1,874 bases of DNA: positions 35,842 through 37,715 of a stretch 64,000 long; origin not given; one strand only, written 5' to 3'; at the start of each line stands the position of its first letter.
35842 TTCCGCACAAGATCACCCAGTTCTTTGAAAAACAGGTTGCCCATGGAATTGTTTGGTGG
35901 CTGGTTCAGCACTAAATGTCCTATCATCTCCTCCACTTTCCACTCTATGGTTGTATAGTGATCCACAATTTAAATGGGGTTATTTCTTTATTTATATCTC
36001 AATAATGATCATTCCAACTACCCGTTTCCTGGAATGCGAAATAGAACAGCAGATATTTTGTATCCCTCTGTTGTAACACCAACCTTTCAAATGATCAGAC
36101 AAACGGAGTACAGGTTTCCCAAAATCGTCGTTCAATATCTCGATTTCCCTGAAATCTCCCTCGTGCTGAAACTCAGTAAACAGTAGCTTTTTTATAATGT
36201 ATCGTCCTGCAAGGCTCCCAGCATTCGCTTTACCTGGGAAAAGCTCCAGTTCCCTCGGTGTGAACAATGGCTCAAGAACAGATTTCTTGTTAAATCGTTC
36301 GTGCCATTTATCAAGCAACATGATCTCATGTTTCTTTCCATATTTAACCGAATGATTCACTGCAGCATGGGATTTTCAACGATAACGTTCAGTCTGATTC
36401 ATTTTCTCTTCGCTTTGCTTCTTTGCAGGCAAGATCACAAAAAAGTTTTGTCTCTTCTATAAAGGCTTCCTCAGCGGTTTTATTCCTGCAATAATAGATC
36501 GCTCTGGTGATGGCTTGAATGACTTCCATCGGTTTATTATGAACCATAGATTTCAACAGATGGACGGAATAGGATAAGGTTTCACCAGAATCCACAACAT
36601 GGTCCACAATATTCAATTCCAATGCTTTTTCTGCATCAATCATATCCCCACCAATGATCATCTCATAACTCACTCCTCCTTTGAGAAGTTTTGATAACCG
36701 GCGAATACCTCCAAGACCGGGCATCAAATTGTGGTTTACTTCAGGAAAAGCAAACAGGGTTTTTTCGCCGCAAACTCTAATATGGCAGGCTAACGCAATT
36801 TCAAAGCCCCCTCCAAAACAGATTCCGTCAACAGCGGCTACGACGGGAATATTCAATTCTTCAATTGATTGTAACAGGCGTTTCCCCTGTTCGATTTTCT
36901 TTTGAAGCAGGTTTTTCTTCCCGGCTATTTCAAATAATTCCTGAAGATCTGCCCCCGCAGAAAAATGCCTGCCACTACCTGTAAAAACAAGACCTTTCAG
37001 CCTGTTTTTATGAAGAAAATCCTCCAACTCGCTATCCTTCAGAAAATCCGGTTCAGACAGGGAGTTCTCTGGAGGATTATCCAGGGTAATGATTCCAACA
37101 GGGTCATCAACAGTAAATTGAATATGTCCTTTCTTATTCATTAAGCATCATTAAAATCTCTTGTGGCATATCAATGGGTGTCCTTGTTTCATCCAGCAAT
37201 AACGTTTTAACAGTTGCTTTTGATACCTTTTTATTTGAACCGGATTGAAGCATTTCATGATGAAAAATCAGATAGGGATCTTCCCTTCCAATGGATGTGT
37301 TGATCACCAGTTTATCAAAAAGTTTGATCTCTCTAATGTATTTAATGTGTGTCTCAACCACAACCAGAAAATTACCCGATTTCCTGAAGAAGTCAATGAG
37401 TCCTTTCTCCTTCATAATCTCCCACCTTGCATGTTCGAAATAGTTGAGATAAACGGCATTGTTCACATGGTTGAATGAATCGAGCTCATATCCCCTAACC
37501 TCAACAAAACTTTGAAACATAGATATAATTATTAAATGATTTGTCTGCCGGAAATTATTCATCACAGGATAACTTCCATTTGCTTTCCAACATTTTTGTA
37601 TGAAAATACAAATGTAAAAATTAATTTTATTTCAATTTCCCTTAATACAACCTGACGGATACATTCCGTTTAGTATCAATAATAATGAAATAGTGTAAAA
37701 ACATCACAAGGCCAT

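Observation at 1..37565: About 37 kb flexirubin/aryl-polyene-like cluster rebuilt around four cobalamin radical SAM enzymes plus a sulfotransferase: candidate pathway for an undescribed modified aryl-lipid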

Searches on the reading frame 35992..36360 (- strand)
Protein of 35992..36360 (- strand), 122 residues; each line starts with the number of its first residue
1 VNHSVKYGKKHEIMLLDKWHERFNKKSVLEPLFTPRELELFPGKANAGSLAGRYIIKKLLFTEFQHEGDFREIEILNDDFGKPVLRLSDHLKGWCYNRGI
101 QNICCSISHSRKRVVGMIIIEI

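Call 8: search_protein_families(library=pfam, proteins=[window:35992-36360:-], max_evalue=0.01)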
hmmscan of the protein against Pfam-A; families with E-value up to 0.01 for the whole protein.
window:35992-36360:- (122 aa): 1 family
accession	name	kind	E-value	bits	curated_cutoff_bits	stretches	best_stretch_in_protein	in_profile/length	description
PF01648.25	ACPS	-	0.0048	17.4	25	0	25-100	19-101/111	4'-phosphopantetheinyl transferase superfamily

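Call 66: search_protein_families(library=ncbifam, proteins=[window:35992-36360:-], max_evalue=0.0001)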
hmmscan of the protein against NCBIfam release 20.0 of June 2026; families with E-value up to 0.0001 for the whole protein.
window:35992-36360:- (122 aa): 7 families
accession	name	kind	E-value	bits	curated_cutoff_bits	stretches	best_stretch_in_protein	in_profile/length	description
NF011250.0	PRK14656.1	equivalog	6.9e-10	39.1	175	1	16-121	15-124/126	holo-[acyl-carrier-protein] synthase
NF011251.0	PRK14657.1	equivalog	1.3e-09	38.1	165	1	16-121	19-122/123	holo-[acyl-carrier-protein] synthase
TIGR00516.1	acpS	equivalog_domain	9.4e-09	35.6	59.8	1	16-121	15-121/125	holo-ACP synthase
NF011254.0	PRK14660.1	equivalog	7.2e-08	32.5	195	1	21-121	20-124/125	holo-[acyl-carrier-protein] synthase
NF011257.0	PRK14663.1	equivalog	1e-07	31.9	186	1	16-121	13-118/123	holo-[acyl-carrier-protein] synthase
NF000832.0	PRK00070.3-2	equivalog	6.4e-07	29.7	107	1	17-121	13-115/116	holo-ACP synthase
TIGR00556.1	pantethn_trn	domain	3.8e-06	27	45.35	1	21-112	17-117/128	phosphopantetheine--protein transferase domain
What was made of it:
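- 35992..36360 (-): PPT2, a divergent AcpS-like protein. Calls 8 and 66.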

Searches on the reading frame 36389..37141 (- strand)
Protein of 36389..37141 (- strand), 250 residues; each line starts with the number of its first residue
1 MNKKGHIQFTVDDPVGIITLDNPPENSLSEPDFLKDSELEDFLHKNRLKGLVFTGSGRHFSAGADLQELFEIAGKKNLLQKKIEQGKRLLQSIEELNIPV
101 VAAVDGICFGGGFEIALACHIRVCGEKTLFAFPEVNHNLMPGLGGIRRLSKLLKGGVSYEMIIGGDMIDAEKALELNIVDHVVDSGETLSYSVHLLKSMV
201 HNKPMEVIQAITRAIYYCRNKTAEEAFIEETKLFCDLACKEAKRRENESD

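Call 8: search_protein_families(library=pfam, proteins=[window:36389-37141:-], max_evalue=0.01)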
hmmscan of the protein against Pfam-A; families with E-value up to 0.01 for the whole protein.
window:36389-37141:- (250 aa): 2 families
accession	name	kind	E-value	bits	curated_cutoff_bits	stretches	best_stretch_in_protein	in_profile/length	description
PF00378.25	ECH_1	-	1.2e-33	117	27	1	15-240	6-230/251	Enoyl-CoA hydratase/isomerase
PF16113.10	ECH_2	-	8.9e-26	91.6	27.2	1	16-213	2-204/335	Enoyl-CoA hydratase/isomerase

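Call 24: search_protein_families(library=ncbifam, proteins=[window:36389-37141:-], max_evalue=0.001)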
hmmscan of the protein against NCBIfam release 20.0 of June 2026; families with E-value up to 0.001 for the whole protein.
window:36389-37141:- (250 aa): 72 families (the best 25 are shown)
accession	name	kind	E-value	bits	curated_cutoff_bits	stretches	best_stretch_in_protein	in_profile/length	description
NF005803.0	PRK07658.1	equivalog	9.4e-44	149.7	313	1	6-242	3-238/257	enoyl-CoA hydratase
NF006566.0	PRK09076.1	subfamily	1.2e-38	133.2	286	1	4-241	4-240/260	enoyl-CoA hydratase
NF051848.1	EnCoAHydtEchA19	equivalog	3.6e-38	131.6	400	1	14-236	9-233/258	enoyl-CoA hydratase EchA19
NF004475.0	PRK05809.1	subfamily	1.7e-37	129.3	394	1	7-217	6-216/260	short-chain-enoyl-CoA hydratase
NF004634.0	PRK05980.1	equivalog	2.1e-35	122.4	375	1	38-244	38-246/263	crotonase/enoyl-CoA hydratase family protein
NF008363.0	PRK11154.1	equivalog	5.3e-35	120.7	869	1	8-203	8-209/708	fatty acid oxidation complex subunit alpha FadJ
NF006013.0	PRK08150.1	subfamily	5.5e-35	121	232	1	8-238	9-235/259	crotonase/enoyl-CoA hydratase family protein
NF007239.0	PRK09674.1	equivalog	6e-35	120.9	371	1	12-243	11-239/257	2,3-dehydroadipyl-CoA hydratase PaaF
NF006007.0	PRK08138.1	subfamily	1.5e-33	116.3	355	1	38-237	43-237/261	enoyl-CoA hydratase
NF005802.0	PRK07657.1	equivalog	2.9e-33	115.5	363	1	11-211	10-211/260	enoyl-CoA hydratase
NF006100.0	PRK08252.1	subfamily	1.3e-32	113.4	282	1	7-237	5-230/254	crotonase/enoyl-CoA hydratase family protein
TIGR02440.1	FadJ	equivalog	1.5e-32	112.7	968.45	1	12-198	8-199/699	fatty acid oxidation complex subunit alpha FadJ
NF008727.0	PRK11730.1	equivalog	4.4e-32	111.2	870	1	42-203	46-208/717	fatty acid oxidation complex subunit alpha FadB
NF042430.2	EnCoAhydt_DpgD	equivalog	2.2e-31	109.2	400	1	15-230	7-227/258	enoyl-CoA-hydratase DpgD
NF004840.0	PRK06190.1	equivalog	3.9e-31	108.6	253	1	8-232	7-230/260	enoyl-CoA hydratase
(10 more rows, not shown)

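Call 44: search_solved_structures(query=window:36389-37141:-, max_evalue=1e-10, show_alignments=1)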
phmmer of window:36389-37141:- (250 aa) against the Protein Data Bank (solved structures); distinct sequences matched with E-value up to 1e-10: 132 (the best 60 are shown).
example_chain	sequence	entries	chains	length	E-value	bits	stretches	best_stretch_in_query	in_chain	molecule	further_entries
6lvp_A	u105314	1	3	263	8e-31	110.7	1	9-209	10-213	Enoyl-CoA hydratase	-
4fzw_A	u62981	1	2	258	3e-29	105.5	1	16-243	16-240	2,3-dehydroadipyl-CoA hydratase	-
6eqo_A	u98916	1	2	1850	4.6e-29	104.9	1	15-201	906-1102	Acetyl-coenzyme A synthetase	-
8bnu_C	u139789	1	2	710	1.3e-28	103.4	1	13-209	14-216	Fatty acid oxidation complex subunit alpha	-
8bnr_C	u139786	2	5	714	1.3e-28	103.4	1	13-209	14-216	Fatty acid oxidation complex subunit alpha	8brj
6ysv_A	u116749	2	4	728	1.4e-28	103.3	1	13-209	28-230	Fatty acid oxidation complex subunit alpha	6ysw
5z7r_A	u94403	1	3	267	9.9e-28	100.5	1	12-218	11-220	Short-chain-enoyl-CoA hydratase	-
5wyb_B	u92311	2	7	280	3.7e-26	95.4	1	15-240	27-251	Probable enoyl-CoA hydratase/isomerase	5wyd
3pea_A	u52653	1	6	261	9.4e-26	94.1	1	8-240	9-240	Enoyl-CoA hydratase/isomerase family protein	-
2pbp_A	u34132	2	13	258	1.2e-25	93.7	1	13-223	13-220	Enoyl-CoA hydratase subunit I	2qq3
2wtb_A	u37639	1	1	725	1.5e-25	93.4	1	12-190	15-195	FATTY ACID MULTIFUNCTIONAL PROTEIN (ATMFP2)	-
6ium_B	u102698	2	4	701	1.9e-25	93.1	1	8-193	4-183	Enoyl-CoA hydratase/Delta(3)-cis-delta(2)-trans-enoyl-CoA isomerase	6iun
9ula_A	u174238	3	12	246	5.1e-25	91.7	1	13-209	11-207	Enoyl-CoA hydratase/isomerase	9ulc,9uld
28bq_A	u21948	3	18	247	5.5e-25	91.6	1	13-209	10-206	Enoyl-CoA hydratase/isomerase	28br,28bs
7eum_C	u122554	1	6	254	5.6e-25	91.5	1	13-209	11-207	Enoyl-CoA hydratase/isomerase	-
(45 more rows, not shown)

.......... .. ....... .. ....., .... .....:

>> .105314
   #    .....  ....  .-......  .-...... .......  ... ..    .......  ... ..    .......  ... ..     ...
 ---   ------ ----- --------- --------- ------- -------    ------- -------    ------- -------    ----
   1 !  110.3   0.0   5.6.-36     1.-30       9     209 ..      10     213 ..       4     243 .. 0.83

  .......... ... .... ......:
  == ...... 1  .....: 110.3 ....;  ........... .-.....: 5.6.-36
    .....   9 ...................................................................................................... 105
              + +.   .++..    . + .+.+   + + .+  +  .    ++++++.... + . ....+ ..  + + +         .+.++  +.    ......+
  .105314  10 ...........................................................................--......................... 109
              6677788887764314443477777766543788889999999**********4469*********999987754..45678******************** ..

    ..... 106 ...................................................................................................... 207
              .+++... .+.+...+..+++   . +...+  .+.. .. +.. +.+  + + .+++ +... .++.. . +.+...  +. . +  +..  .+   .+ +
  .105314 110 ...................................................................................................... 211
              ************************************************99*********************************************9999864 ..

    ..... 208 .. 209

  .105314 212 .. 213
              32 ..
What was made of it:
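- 36389..37141 (-): Crotonase ECH_b, with both catalytic Glu kept. Calls 8, 24 and 44.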

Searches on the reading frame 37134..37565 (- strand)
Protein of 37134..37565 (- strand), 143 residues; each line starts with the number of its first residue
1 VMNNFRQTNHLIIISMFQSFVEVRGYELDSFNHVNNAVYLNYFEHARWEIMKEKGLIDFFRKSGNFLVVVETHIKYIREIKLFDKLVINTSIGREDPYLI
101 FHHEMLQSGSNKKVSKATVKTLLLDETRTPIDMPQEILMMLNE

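Call 8: search_protein_families(library=pfam, proteins=[window:37134-37565:-], max_evalue=0.01)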
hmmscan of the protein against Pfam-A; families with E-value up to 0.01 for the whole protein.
window:37134-37565:- (143 aa): 4 families
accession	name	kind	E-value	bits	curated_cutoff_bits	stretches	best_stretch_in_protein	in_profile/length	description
PF13279.12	4HBT_2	-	3.1e-19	70.1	25.5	1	24-138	2-119/122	Thioesterase-like superfamily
PF03061.28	4HBT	-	1.4e-10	41.7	20.6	1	31-92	1-56/79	Thioesterase superfamily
PF20791.3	Acyl-ACP_TE_C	-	5.1e-08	33.5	21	1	21-113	12-93/101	Acyl-ACP thioesterase C-terminal domain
PF01643.23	Acyl-ACP_TE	-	0.00039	20.6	23.7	1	17-138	4-128/131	Acyl-ACP thioesterase N-terminal domain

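Call 66: search_protein_families(library=ncbifam, proteins=[window:37134-37565:-], max_evalue=0.0001)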
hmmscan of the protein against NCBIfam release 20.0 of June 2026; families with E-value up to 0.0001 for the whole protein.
window:37134-37565:- (143 aa): 5 families
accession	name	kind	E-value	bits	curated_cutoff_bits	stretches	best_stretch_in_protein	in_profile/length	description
TIGR00051.1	TIGR00051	subfamily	6e-14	52.4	68.7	1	24-126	5-108/117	YbgC/FadM family acyl-CoA thioesterase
TIGR02799.1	thio_ybgC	equivalog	9.4e-10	38.8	141.35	1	34-138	18-124/126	tol-pal system-associated acyl-CoA thioesterase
NF005716.0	PRK07531.1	equivalog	6.4e-08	31.8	592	1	28-140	357-470/495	carnitine 3-dehydrogenase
NF008065.0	PRK10800.1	equivalog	5e-06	26.7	185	1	16-138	5-129/134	tol-pal system-associated acyl-CoA thioesterase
NF047424.1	MenI_Staph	exception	5.6e-05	23.1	225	1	21-133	8-122/148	1,4-dihydroxy-2-naphthoyl-CoA hydrolase MenI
